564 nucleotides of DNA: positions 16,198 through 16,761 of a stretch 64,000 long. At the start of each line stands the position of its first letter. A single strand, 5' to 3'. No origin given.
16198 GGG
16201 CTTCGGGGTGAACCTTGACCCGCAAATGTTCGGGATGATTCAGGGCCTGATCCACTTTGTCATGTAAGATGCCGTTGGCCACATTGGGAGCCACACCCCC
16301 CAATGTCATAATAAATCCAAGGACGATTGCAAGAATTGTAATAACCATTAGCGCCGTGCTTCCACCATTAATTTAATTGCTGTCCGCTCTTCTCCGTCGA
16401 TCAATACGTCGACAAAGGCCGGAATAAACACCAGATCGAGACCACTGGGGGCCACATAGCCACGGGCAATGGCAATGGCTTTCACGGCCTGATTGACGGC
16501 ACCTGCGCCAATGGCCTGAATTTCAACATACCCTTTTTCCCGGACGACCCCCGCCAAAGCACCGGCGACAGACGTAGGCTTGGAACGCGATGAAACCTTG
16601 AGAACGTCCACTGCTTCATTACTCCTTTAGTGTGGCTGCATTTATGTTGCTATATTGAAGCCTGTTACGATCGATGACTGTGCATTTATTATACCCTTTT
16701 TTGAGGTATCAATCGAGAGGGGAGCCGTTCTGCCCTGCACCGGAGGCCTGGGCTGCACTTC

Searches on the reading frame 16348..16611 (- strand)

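Call 12: search_protein_families(library=pfam, proteins=[window:16348-16611:-])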
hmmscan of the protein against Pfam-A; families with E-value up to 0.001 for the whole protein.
window:16348-16611:- (87 aa): 1 family
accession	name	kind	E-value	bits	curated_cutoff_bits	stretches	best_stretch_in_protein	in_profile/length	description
PF04232.17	SpoVS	-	7.3e-40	135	24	1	2-84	1-83/83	Stage V sporulation protein S (SpoVS)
